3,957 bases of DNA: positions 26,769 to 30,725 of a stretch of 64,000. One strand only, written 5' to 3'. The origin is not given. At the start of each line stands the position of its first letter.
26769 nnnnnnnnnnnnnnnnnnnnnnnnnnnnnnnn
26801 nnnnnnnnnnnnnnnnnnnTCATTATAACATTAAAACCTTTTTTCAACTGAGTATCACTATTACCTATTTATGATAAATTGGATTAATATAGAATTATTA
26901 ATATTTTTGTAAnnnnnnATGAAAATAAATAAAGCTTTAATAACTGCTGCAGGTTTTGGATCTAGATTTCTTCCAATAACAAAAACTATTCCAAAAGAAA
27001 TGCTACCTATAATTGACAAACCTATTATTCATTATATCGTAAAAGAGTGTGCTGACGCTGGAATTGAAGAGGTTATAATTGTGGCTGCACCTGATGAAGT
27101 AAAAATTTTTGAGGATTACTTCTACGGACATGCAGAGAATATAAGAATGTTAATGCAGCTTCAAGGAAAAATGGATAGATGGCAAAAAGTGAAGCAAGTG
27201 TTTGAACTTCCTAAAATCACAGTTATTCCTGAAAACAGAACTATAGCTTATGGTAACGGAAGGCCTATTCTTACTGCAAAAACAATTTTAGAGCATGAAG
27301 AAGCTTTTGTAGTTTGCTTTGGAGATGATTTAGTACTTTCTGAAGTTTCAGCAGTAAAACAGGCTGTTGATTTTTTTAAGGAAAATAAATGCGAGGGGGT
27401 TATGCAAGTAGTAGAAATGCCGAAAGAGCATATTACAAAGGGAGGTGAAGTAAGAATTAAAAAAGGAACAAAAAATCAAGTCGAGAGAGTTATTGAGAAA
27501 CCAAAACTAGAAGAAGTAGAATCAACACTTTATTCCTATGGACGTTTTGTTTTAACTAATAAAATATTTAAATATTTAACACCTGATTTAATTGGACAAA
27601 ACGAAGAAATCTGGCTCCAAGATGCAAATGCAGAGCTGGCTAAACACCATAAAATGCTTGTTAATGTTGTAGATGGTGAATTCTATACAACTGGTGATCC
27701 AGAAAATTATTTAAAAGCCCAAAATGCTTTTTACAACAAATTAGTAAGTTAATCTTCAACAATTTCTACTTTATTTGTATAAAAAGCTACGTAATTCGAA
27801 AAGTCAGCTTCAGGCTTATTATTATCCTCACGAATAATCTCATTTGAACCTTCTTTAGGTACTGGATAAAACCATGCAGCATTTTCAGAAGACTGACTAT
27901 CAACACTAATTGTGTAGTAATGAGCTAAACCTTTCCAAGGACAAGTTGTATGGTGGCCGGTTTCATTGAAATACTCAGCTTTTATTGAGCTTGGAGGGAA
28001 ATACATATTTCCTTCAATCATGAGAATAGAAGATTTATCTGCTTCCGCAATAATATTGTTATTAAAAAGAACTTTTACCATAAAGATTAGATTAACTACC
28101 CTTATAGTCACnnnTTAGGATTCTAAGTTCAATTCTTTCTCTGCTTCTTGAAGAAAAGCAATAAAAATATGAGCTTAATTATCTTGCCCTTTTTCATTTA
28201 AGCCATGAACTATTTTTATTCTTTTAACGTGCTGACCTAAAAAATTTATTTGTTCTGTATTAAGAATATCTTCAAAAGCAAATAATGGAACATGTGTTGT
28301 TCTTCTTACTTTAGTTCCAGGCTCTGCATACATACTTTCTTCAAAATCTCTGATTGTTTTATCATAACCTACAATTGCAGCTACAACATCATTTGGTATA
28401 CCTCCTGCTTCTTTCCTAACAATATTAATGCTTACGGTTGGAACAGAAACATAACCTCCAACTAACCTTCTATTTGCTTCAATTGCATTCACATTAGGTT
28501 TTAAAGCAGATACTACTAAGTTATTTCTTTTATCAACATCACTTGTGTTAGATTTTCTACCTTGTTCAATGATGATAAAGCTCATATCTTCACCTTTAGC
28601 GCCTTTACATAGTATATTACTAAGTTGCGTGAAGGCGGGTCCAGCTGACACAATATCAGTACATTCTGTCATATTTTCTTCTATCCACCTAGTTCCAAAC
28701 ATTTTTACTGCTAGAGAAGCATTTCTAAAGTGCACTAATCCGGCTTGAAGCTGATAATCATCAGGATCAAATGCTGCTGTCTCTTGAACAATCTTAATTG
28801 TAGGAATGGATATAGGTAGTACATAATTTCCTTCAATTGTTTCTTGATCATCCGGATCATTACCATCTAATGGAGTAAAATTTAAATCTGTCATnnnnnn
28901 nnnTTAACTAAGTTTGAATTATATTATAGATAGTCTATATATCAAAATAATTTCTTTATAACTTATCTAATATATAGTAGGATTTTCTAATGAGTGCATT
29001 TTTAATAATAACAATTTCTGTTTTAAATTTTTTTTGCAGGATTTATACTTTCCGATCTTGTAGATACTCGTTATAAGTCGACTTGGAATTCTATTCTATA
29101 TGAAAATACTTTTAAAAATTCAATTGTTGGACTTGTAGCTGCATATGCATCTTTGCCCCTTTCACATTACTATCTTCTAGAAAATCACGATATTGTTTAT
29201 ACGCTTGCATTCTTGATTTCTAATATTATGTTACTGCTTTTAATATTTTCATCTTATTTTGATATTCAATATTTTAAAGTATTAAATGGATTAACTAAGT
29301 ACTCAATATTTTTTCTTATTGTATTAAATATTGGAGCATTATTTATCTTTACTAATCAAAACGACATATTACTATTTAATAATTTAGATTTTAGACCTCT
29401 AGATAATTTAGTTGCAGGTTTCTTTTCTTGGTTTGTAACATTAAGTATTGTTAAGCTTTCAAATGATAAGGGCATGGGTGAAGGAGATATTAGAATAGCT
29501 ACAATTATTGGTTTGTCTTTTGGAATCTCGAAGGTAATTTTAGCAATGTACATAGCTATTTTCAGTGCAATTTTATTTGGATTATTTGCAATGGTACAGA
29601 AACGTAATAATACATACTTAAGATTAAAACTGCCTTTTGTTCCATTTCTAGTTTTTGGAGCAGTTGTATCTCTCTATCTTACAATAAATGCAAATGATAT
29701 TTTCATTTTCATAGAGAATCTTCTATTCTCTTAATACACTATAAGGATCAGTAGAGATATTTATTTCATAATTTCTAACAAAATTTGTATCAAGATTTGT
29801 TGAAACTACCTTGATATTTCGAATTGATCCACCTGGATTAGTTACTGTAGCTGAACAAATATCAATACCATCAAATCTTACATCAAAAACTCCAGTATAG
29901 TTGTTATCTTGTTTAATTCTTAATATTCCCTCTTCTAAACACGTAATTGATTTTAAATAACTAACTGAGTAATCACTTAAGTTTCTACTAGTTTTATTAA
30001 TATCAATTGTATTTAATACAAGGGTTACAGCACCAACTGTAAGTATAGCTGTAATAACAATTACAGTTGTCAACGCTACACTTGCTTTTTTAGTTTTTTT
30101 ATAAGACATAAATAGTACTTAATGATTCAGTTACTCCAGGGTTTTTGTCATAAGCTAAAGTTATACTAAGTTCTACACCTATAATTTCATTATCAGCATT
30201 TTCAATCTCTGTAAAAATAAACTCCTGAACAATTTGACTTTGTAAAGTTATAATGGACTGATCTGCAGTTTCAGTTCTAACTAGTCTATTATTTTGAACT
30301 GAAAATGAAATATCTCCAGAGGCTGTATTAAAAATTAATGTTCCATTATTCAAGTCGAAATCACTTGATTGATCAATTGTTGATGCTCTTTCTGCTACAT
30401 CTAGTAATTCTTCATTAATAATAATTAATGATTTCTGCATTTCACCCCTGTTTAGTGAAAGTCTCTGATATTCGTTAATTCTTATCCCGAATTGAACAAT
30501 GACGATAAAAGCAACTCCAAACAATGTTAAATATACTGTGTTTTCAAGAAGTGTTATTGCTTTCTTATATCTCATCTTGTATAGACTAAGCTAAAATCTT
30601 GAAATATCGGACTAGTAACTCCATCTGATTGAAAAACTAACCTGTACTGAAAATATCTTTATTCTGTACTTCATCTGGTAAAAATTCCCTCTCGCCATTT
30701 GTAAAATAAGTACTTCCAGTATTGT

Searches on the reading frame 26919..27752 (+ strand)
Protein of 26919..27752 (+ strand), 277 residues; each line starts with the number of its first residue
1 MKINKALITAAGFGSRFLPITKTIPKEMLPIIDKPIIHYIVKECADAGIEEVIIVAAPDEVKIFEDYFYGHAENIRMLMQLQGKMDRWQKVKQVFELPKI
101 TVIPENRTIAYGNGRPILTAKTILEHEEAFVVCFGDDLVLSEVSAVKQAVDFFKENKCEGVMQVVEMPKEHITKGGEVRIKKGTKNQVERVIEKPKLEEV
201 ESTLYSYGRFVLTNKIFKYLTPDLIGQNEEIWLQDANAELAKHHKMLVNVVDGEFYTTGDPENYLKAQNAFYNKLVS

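Call 60: search_protein_families(library=pfam, proteins=[window:26919-27752:+], max_evalue=0.001)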
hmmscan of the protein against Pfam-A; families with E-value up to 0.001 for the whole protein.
window:26919-27752:+ (277 aa): 3 families
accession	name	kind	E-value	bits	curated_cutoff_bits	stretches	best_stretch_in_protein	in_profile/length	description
PF00483.29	NTP_transferase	-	1.9e-28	100.1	21.2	1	5-270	1-241/245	Nucleotidyl transferase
PF12804.13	NTP_transf_3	-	4.2e-07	30.7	27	1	6-66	1-57/160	MobA-like NTP transferase domain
PF01128.25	IspD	-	0.00015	22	27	1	6-94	3-84/221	2-C-methyl-D-erythritol 4-phosphate cytidylyltransferase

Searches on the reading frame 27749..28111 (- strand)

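Call 60: search_protein_families(library=pfam, proteins=[window:27749-28111:-], max_evalue=0.001)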
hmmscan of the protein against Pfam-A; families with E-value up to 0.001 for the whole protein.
window:27749-28111:- (120 aa): 1 family
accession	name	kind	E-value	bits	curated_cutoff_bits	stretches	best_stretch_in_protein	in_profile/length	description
PF04248.19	NTP_transf_9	-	1.2e-23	83.2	22.1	1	12-92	1-84/93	Domain of unknown function (DUF427)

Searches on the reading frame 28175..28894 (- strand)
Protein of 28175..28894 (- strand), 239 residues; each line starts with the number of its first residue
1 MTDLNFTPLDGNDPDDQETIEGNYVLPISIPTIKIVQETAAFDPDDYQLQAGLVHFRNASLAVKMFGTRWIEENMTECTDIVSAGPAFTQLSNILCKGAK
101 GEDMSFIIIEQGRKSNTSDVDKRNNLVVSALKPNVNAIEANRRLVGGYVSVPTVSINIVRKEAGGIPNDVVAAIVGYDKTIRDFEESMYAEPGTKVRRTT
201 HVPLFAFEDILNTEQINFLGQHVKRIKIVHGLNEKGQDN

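Call 6: search_protein_families(library=pfam, proteins=[window:28175-28894:-], max_evalue=1)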
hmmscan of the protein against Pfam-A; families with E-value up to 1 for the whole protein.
window:28175-28894:- (239 aa): 1 family
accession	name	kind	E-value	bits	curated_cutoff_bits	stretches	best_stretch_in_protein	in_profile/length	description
PF05589.17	DUF768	-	0.16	12.6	27.8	0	66-114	8-58/67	Protein of unknown function (DUF768)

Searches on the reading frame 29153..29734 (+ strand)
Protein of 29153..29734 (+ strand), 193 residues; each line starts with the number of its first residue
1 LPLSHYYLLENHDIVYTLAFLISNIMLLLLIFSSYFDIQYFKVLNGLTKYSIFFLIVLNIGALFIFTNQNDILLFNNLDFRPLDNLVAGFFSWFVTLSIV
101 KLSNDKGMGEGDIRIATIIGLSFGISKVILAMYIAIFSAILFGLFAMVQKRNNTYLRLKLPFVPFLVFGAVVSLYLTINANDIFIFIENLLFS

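Call 6: search_protein_families(library=pfam, proteins=[window:29153-29734:+], max_evalue=1)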
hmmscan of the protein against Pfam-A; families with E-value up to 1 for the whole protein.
window:29153-29734:+ (193 aa): 2 families
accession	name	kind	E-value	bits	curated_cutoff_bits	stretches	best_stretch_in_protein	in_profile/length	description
PF01478.23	Peptidase_A24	-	6.7e-10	39.8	26.5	1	25-144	2-104/104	Type IV leader peptidase family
PF18422.6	TNFR_16_TM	-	0.044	14.5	25.6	1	124-148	1-25/38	Tumor necrosis factor receptor member 16 trans-membrane domain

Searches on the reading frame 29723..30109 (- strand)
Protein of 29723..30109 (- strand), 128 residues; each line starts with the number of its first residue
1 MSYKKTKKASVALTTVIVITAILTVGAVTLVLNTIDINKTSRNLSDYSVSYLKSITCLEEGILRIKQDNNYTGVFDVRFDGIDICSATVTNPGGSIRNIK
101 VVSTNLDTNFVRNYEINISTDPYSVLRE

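Call 6: search_protein_families(library=pfam, proteins=[window:29723-30109:-], max_evalue=1)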
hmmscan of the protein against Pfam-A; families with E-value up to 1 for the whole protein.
window:29723-30109:- (128 aa): 1 family
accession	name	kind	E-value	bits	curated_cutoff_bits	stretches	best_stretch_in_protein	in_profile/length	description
PF14341.11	PilX_N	-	0.0076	16.7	25.5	1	12-48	4-40/51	PilX N-terminal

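Call 32: search_protein_families(library=ncbifam, proteins=[window:29723-30109:-], max_evalue=1)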
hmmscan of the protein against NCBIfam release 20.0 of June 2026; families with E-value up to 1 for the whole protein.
window:29723-30109:- (128 aa): 1 family
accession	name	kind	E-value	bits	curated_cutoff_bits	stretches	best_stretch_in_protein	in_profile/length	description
NF033720.0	DbpB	equivalog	0.03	14.1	250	1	56-114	36-93/182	decorin-binding protein DbpB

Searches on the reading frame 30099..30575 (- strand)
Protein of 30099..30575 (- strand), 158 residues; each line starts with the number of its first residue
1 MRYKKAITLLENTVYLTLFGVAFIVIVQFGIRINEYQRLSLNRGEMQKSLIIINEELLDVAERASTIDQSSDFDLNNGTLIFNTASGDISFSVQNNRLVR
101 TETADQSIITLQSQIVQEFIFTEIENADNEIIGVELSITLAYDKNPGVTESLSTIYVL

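Call 6: search_protein_families(library=pfam, proteins=[window:30099-30575:-], max_evalue=1)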
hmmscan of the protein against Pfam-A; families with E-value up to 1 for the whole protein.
window:30099-30575:- (158 aa): 1 family
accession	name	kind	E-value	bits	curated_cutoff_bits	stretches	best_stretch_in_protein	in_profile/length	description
PF07963.17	N_methyl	-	0.084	12.9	21.2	1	1-26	1-26/27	Prokaryotic N-terminal methylation motif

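Call 32: search_protein_families(library=ncbifam, proteins=[window:30099-30575:-], max_evalue=1)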
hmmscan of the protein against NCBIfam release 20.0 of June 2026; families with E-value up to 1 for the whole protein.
window:30099-30575:- (158 aa): 0 families
